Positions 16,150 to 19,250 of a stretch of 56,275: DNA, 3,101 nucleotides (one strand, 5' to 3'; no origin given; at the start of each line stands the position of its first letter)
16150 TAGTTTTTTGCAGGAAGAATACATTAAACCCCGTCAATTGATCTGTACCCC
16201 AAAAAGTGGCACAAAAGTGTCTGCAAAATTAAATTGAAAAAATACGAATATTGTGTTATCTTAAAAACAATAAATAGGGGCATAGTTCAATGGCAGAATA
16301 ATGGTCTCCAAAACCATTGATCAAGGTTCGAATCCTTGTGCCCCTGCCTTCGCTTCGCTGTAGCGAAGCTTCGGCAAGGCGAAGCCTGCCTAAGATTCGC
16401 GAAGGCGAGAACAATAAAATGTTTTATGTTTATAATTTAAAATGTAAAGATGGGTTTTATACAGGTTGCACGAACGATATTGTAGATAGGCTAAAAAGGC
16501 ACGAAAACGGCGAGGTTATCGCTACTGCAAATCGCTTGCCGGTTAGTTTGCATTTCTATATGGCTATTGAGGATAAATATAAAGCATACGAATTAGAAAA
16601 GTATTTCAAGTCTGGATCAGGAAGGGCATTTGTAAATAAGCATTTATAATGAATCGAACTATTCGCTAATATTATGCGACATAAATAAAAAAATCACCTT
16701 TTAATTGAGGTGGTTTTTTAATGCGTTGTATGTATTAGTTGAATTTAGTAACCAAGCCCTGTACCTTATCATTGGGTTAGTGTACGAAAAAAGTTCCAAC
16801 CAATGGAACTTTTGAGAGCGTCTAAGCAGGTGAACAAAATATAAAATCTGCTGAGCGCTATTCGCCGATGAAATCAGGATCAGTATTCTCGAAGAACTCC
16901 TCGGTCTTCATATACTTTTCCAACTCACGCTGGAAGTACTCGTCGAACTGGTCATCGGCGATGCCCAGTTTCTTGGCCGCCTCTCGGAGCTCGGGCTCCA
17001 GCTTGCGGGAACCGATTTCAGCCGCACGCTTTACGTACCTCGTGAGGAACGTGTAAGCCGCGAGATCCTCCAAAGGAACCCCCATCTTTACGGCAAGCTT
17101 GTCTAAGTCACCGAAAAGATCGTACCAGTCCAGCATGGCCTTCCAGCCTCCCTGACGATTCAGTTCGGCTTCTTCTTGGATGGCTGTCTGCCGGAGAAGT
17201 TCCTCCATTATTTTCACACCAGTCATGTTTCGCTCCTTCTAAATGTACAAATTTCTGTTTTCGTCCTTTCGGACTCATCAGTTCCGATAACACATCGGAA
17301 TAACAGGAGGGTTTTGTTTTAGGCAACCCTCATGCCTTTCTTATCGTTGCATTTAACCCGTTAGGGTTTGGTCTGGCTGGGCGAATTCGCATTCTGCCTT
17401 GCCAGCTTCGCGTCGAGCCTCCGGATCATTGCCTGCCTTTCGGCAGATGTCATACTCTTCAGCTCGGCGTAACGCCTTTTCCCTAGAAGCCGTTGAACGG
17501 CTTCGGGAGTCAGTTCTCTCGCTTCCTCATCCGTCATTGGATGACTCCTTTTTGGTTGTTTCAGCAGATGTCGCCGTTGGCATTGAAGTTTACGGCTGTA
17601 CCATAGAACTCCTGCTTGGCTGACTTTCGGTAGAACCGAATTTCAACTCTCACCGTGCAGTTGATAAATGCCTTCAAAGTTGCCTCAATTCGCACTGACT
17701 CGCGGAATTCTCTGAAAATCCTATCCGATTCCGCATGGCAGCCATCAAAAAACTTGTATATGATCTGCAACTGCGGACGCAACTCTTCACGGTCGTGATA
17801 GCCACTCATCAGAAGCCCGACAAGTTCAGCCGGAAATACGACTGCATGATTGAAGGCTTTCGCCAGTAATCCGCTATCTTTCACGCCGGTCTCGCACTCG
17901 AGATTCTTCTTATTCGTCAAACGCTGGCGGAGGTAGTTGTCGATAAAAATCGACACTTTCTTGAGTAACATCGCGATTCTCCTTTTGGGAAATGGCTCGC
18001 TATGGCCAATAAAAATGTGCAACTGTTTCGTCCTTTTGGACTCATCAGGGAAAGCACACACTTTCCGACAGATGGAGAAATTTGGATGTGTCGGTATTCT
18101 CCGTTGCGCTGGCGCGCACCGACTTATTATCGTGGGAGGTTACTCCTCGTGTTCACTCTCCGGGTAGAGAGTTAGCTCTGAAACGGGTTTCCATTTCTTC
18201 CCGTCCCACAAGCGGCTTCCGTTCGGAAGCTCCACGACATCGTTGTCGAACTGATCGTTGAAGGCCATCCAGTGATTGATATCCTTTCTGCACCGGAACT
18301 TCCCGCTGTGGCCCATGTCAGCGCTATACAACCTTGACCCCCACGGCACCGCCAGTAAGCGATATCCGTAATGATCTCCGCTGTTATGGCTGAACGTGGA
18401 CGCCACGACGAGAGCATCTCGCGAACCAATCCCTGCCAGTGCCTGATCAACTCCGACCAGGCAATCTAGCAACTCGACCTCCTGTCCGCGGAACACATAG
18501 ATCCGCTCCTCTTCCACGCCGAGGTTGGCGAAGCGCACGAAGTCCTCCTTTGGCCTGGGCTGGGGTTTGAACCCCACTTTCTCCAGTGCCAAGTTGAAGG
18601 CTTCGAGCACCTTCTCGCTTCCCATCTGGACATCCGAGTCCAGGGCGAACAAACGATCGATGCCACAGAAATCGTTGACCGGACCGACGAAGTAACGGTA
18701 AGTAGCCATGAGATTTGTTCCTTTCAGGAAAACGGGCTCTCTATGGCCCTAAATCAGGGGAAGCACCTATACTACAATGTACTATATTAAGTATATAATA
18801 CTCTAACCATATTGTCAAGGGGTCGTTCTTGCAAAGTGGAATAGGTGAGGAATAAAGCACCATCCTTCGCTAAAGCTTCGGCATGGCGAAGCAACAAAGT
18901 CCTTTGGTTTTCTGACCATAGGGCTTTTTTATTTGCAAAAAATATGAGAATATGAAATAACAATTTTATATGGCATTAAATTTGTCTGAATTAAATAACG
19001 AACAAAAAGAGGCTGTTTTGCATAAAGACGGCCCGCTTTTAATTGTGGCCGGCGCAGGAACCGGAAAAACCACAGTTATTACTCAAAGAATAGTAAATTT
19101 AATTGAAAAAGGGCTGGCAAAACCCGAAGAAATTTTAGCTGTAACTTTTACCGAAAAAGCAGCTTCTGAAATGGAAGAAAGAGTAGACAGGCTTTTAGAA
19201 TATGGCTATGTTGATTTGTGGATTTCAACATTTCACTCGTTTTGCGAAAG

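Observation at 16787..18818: GC-rich four-cistron orphan operon with ribozyme-punctuated mRNA beside tRNA-Trp (lead candidate for a new system)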

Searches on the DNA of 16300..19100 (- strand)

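Call 7: search_rna_families(source=window, start=16300, end=19100, threshold=evalue, max_evalue=10, show_alignments=5)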
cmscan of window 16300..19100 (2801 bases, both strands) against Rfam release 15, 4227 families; matches with E-value up to 10: 6.
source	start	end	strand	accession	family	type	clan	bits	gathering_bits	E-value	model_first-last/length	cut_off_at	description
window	18020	18074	-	RF00008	Hammerhead_3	Gene; ribozyme;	CL00010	49.7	48.5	2.8e-09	1-54/54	no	Hammerhead ribozyme (type III)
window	16300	16346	+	RF00005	tRNA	Gene; tRNA;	CL00001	34.5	29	7.9e-05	25-71/71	5'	tRNA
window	18965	19026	+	RF01587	snoR10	Gene; snRNA; snoRNA; CD-box;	-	22.7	65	6.7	1-71/71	no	small nucleolar RNA snoR10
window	18202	18266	-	RF00501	Rota_CRE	Cis-reg;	-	20.7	40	0.77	1-68/68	no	Rotavirus cis-acting replication element (CRE)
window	16671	16729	+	RF02362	Yfr10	Gene; sRNA;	-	20.6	43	7.8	1-78/78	no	Cyanobacterial functional RNA 10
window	17253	17295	-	RF00008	Hammerhead_3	Gene; ribozyme;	CL00010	19.4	48.5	1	1-54/54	no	Hammerhead ribozyme (type III)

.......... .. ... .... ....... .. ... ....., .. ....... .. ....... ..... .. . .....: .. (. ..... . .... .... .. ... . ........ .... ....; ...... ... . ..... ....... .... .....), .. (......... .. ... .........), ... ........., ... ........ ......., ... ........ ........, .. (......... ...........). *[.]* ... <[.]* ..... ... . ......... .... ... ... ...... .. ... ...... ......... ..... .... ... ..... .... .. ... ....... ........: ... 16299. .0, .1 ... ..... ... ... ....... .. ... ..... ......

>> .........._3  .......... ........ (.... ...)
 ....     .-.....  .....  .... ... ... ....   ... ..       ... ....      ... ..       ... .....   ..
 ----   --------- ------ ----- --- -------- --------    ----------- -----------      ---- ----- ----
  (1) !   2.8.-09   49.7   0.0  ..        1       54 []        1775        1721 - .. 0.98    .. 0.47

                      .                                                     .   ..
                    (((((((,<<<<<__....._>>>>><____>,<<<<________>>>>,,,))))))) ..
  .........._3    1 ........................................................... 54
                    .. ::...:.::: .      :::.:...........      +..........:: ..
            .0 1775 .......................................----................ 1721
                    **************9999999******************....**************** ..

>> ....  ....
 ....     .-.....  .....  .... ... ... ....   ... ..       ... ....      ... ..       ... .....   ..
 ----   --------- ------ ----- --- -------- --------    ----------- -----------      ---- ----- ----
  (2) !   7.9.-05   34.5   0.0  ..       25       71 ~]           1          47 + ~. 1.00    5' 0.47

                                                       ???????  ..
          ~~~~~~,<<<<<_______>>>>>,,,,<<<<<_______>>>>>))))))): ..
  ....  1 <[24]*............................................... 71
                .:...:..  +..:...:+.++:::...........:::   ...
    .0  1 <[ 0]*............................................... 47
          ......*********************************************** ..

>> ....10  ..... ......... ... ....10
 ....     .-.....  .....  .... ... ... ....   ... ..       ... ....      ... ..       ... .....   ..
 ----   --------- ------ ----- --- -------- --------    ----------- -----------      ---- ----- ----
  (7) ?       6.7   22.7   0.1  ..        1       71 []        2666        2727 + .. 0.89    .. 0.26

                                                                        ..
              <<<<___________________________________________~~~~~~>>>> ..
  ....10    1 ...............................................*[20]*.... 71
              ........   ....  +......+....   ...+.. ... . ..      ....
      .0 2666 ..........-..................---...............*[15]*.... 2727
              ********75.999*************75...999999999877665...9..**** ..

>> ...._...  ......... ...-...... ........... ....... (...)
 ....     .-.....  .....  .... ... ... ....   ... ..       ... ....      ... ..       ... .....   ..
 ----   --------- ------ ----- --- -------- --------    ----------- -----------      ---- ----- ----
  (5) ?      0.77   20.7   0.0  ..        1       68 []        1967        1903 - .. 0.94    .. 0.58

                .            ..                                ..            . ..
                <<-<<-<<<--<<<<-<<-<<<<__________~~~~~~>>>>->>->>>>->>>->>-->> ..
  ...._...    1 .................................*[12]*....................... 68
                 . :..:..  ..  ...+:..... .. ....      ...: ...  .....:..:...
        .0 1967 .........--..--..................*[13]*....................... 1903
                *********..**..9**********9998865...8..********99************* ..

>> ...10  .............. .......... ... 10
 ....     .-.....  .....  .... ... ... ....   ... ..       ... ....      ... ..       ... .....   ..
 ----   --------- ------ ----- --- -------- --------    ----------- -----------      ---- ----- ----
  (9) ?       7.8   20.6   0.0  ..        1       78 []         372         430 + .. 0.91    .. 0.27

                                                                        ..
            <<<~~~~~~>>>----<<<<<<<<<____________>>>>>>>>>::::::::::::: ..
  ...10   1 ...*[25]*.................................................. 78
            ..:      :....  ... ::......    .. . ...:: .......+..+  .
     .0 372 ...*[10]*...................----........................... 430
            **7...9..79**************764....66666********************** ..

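Call 11: search_dna_similar(query=window:16780-18830:-, collection=phages, mode=distant)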
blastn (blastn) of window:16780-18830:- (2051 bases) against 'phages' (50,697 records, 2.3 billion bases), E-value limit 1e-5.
No match.

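Call 12: search_dna_similar(query=window:16780-18830:-, collection=plasmids, mode=distant)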
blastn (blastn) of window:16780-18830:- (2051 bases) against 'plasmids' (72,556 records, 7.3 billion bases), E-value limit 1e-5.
No match.

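Call 18: search_rna_families(source=L005, threshold=evalue, max_evalue=1, show_alignments=8)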
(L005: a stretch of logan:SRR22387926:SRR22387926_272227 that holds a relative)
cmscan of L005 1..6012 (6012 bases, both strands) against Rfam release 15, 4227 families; matches with E-value up to 1: 3.
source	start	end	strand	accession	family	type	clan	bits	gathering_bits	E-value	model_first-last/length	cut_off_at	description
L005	5538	5662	-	RF02378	SurC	Gene; sRNA;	-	21.8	80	0.75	1-161/161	no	SurC sRNA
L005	640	681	+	RF00163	Hammerhead_1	Gene; ribozyme;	CL00010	20.4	34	0.32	1-45/45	no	Hammerhead ribozyme (type I)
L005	1977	2133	-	RF02706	TeloSII_ncR30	Gene; sRNA;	-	19.4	86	0.4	1-226/226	no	TeloSII non coding RNA 30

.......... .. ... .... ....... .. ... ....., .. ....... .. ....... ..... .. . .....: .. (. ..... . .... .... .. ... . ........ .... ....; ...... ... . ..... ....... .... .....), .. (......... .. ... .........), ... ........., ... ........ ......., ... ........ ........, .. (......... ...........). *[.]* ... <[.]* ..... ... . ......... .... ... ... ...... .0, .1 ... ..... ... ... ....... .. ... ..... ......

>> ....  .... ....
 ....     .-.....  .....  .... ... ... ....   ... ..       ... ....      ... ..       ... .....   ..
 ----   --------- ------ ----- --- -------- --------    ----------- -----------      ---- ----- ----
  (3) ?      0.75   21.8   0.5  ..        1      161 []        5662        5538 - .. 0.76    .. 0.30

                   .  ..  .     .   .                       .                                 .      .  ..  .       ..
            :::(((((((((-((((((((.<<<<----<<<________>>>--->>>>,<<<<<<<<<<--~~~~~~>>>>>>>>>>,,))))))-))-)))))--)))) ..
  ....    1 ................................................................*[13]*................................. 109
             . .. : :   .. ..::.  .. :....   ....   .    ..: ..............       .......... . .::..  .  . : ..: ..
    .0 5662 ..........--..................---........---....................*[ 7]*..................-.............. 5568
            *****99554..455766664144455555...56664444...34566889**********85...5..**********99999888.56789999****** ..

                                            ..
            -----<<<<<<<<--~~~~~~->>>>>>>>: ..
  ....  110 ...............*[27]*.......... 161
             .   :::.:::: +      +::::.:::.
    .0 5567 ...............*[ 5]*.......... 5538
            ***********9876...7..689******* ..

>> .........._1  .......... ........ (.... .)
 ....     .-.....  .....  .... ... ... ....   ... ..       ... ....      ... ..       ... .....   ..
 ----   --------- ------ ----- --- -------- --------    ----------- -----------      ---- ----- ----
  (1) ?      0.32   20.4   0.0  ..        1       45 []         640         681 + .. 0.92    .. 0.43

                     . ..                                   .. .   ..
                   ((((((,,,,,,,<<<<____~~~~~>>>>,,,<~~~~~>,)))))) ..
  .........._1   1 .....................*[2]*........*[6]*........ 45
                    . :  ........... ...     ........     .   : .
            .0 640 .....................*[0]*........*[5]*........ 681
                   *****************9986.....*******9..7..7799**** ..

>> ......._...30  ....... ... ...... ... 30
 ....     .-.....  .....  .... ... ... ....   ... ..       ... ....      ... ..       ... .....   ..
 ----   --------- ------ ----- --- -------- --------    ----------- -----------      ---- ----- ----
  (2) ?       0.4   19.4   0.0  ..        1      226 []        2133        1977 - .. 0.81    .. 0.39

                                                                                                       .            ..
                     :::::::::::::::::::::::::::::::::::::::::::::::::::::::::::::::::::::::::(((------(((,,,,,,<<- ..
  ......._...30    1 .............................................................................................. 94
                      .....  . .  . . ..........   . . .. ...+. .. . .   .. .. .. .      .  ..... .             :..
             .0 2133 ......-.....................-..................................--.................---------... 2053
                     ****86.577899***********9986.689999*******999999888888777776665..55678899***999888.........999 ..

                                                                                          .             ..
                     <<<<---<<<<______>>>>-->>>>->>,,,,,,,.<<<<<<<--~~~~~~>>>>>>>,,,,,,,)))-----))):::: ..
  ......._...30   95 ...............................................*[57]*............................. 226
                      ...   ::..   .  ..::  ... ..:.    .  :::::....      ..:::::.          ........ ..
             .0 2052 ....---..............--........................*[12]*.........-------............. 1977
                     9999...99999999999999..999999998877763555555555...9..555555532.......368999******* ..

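Call 37: search_rna_families(sources=[L216, L217, L219, L220, L221], threshold=evalue, max_evalue=1)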
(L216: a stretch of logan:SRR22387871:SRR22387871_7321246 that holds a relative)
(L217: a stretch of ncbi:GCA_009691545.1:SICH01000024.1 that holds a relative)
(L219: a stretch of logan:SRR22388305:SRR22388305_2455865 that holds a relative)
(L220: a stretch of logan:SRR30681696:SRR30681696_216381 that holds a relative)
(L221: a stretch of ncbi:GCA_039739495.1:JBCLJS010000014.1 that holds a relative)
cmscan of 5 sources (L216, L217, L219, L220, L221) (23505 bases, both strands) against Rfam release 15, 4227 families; matches with E-value up to 1: 7.
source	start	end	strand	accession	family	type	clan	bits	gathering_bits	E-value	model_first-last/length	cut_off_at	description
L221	730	800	+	RF00005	tRNA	Gene; tRNA;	CL00001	66.6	29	1e-12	1-71/71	no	tRNA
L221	2875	3003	+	RF00557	L10_leader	Cis-reg; leader;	-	45.6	44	0.00015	1-138/138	no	Ribosomal protein L10 leader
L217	6472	6530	+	RF04107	mir-5391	Gene; miRNA;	-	27.9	99.3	0.036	1-68/68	no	mir-5391 microRNA precursor family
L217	6457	6540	-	RF00834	mir-268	Gene; miRNA;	-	26.8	47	0.38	1-89/89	no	mir-268 microRNA precursor family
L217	5629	5715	+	RF02031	tpke11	Gene; sRNA;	-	24.7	43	0.22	1-77/77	no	tpke11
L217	6477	6525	+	RF03629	mir-641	Gene; miRNA;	-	24.7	100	0.98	1-98/98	no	mir-641 microRNA precursor family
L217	6476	6526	-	RF04156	MIR2670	Gene; miRNA;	-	23.2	117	0.45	1-200/200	no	MIR2670 microRNA precursor family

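Call 43: search_rna_families(sources=[L220, L216, L219], threshold=evalue, max_evalue=10, show_alignments=3)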
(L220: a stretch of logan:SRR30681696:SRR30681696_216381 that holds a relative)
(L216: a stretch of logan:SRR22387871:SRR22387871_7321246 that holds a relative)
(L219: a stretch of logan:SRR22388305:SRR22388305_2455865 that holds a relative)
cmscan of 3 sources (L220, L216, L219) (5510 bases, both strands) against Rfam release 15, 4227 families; matches with E-value up to 10: 1.
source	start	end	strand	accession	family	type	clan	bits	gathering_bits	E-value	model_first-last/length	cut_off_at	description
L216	1430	1492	+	RF01867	CC2171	Gene; sRNA;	-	17.9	75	1.4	1-159/159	no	caulobacter sRNA CC2171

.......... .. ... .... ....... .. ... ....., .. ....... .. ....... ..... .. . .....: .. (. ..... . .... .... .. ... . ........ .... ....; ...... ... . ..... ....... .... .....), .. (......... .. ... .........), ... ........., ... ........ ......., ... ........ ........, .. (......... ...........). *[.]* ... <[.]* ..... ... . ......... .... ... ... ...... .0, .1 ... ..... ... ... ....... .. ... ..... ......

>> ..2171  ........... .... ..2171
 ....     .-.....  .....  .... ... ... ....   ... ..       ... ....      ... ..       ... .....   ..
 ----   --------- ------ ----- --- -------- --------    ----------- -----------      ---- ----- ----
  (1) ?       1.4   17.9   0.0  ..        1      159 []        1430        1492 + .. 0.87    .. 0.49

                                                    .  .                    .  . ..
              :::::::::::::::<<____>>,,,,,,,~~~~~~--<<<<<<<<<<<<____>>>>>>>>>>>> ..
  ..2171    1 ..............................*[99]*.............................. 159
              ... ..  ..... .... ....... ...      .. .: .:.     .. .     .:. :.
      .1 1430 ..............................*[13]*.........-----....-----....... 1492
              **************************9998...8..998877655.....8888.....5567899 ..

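Call 77: search_rna_families(sources=[L390, L395, L396], threshold=evalue, max_evalue=0.1)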
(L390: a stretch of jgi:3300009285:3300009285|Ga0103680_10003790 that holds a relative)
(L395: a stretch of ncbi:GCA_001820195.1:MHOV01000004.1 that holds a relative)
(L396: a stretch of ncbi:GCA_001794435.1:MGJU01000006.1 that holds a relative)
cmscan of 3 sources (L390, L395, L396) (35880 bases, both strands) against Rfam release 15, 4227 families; matches with E-value up to 0.1: 0.
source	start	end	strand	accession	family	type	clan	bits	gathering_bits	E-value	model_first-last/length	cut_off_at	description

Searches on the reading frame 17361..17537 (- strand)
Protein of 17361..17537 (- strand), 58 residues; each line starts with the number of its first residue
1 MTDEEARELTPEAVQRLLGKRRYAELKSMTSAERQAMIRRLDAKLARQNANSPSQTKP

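Call 6: search_protein_families(library=pfam, proteins=[window:17361-17537:-], max_evalue=1)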
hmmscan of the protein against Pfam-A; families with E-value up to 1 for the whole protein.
window:17361-17537:- (58 aa): 4 families
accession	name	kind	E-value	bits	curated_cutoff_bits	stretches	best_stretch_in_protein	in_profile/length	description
PF22554.1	Chap-C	-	0.016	16.3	27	1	3-50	15-62/91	TY-Chap C-terminal domain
PF10910.14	Phage_gene29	-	0.061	14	29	1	12-46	88-115/124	Phage gene 29 protein family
PF02899.23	Phage_int_SAM_1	-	0.064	14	22.3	1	5-48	39-82/83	Phage integrase, N-terminal SAM-like domain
PF17944.6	Arg_decarbox_C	-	0.52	11.3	23.3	1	24-46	26-46/51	Arginine decarboxylase C-terminal helical extension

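Call 8: search_protein_families(library=phrogs, proteins=[window:17361-17537:-], max_evalue=1)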
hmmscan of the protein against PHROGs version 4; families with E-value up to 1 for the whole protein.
window:17361-17537:- (58 aa): 4 families
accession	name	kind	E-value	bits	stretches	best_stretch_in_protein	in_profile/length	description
phrog_31152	-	unknown function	0.088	14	1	19-43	9-33/46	-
phrog_13455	-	unknown function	0.089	14.1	1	10-52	17-58/87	-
phrog_30270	-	unknown function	0.16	13.5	1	1-18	59-76/79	-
phrog_1526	-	unknown function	0.24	12.8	1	3-33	34-64/89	-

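Call 9: search_protein_families(library=padloc, proteins=[window:17361-17537:-], max_evalue=1)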
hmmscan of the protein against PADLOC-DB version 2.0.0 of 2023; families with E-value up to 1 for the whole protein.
window:17361-17537:- (58 aa): 0 families

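Call 100: search_protein_families(library=ncbifam, proteins=[window:17361-17537:-], max_evalue=0.1)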
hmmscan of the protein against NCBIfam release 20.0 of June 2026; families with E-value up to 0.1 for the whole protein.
window:17361-17537:- (58 aa): 0 families

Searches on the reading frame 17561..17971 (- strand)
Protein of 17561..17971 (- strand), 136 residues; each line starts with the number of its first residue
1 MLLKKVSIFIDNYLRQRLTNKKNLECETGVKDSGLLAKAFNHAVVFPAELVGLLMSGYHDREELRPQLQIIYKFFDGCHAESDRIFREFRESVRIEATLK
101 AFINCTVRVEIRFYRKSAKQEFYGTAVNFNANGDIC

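Call 6: search_protein_families(library=pfam, proteins=[window:17561-17971:-], max_evalue=1)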
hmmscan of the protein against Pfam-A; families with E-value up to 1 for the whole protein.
window:17561-17971:- (136 aa): 1 family
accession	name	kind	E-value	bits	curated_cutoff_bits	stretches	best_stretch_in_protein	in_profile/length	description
PF25479.1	Vts1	-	0.11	12.4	27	1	84-114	6-35/45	RNA-binding protein vts1-like domain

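Call 8: search_protein_families(library=phrogs, proteins=[window:17561-17971:-], max_evalue=1)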
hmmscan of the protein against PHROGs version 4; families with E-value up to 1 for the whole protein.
window:17561-17971:- (136 aa): 0 families

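Call 9: search_protein_families(library=padloc, proteins=[window:17561-17971:-], max_evalue=1)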
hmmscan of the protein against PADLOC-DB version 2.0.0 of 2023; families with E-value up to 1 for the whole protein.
window:17561-17971:- (136 aa): 0 families

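Call 15: find_homologous_proteins(query=window:17561-17971:-, max_evalue=0.1)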
Query window:17561-17971:- (136 aa): 1 proteins with E <= 0.1 among 5 candidates.
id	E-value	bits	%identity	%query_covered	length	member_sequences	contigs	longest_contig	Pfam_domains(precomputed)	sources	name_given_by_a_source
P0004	5.2e-85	300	100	100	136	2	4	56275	-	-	-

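Call 100: search_protein_families(library=ncbifam, proteins=[window:17561-17971:-], max_evalue=0.1)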
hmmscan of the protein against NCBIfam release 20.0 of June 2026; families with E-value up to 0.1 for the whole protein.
window:17561-17971:- (136 aa): 0 families
